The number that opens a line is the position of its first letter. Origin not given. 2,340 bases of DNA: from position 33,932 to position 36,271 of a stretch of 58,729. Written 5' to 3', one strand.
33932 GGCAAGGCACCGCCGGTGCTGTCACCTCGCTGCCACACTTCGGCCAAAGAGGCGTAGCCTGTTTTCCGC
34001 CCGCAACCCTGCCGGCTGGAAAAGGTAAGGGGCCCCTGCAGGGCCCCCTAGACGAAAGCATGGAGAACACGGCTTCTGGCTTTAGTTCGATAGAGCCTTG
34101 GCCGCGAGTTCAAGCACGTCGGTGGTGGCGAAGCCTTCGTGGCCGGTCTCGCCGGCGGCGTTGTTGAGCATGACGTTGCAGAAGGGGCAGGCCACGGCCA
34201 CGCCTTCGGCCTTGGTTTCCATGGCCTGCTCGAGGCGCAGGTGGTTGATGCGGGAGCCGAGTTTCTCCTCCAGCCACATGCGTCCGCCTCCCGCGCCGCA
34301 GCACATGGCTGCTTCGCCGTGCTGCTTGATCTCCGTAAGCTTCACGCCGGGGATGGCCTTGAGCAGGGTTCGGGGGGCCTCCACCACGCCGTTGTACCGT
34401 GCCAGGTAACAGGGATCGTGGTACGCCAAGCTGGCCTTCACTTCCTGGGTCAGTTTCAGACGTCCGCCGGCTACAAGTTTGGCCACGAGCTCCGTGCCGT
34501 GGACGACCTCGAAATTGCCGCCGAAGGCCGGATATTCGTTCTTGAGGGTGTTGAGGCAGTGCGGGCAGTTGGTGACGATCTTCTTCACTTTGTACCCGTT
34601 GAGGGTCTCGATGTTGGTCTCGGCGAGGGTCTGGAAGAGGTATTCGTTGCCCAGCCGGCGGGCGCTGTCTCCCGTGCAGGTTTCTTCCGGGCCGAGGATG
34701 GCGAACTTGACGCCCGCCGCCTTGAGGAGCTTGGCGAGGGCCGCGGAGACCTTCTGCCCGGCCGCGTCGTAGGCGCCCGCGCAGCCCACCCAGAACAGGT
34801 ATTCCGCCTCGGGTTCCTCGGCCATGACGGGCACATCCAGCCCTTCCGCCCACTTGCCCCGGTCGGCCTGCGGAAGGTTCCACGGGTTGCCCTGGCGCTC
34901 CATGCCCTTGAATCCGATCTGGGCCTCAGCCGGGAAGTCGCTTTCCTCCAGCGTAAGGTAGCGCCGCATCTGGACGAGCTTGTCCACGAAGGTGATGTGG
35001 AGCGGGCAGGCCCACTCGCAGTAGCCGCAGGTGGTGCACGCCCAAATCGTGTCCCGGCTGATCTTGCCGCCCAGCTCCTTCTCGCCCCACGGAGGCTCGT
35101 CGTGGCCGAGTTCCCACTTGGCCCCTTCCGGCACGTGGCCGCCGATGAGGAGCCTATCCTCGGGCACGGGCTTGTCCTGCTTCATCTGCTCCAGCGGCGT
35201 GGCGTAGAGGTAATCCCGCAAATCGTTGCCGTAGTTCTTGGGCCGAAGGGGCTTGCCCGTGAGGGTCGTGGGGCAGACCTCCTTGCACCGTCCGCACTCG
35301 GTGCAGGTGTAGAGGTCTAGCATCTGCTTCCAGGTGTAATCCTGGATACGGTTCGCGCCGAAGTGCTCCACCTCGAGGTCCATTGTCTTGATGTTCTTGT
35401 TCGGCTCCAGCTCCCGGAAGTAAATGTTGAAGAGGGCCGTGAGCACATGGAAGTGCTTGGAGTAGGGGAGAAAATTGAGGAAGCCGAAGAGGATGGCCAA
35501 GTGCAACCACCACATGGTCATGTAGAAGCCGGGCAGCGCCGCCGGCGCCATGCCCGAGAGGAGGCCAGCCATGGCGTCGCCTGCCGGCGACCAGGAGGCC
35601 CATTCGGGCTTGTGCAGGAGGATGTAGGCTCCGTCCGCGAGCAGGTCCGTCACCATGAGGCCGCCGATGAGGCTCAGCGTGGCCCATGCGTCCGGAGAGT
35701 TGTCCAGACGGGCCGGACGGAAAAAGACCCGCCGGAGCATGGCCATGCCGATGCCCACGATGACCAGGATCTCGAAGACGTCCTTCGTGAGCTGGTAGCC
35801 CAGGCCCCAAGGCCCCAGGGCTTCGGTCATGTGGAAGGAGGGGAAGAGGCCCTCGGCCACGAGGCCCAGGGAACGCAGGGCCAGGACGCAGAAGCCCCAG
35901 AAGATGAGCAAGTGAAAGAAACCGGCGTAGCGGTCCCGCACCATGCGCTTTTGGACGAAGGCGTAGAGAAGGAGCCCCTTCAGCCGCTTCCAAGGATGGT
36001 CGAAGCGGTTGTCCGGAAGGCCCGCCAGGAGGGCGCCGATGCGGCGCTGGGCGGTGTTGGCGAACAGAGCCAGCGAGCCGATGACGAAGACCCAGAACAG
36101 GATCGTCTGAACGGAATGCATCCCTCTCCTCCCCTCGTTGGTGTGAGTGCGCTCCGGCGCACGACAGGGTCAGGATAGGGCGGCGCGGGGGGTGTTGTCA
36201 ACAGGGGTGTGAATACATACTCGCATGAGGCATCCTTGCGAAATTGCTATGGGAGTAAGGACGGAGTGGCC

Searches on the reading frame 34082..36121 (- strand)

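Call 5: search_protein_families(library=pfam, proteins=[window:34082-36121:-], max_evalue=0.01)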
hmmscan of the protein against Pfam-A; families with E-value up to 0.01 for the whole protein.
window:34082-36121:- (679 aa): 13 families
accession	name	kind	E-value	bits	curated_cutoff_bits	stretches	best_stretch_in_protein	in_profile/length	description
PF02754.22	CCG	-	6.4e-37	126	20.6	2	566-652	2-84/85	Cysteine-rich domain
PF13183.11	Fer4_8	-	6.6e-08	33.4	27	2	270-376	2-68/68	4Fe-4S dicluster domain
PF13237.11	Fer4_10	-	1e-07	32.2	25.5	1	268-373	4-53/53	4Fe-4S dicluster domain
PF13534.11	Fer4_17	-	2e-07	31.9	22.2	1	260-287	35-60/61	4Fe-4S dicluster domain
PF13187.11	Fer4_9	-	1.2e-06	28.9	27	1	273-375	2-50/52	4Fe-4S dicluster domain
PF12797.12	Fer4_2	-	4.3e-06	26.8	24.5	1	264-285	1-22/22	4Fe-4S binding domain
PF12838.12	Fer4_7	-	6.4e-06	27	27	1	262-285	31-50/52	4Fe-4S dicluster domain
PF13484.11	Fer4_16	-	6.9e-06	27.2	30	1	272-298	1-26/66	4Fe-4S double cluster binding domain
PF17179.9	Fer4_22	-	0.00037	21.7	27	0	262-286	70-94/95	4Fe-4S dicluster domain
PF00037.32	Fer4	-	0.00058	20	21.1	1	272-285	7-20/24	4Fe-4S binding domain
PF13746.11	Fer4_18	-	0.0021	18.7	27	0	267-287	55-75/114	4Fe-4S dicluster domain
PF14697.11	Fer4_21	-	0.0036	17.8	35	0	272-285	40-53/59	4Fe-4S dicluster domain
PF25160.1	LdpA_Fe-S-bd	-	0.0049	17.1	27.6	0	272-286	27-41/49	LdpA Fe-S cluster-binding domain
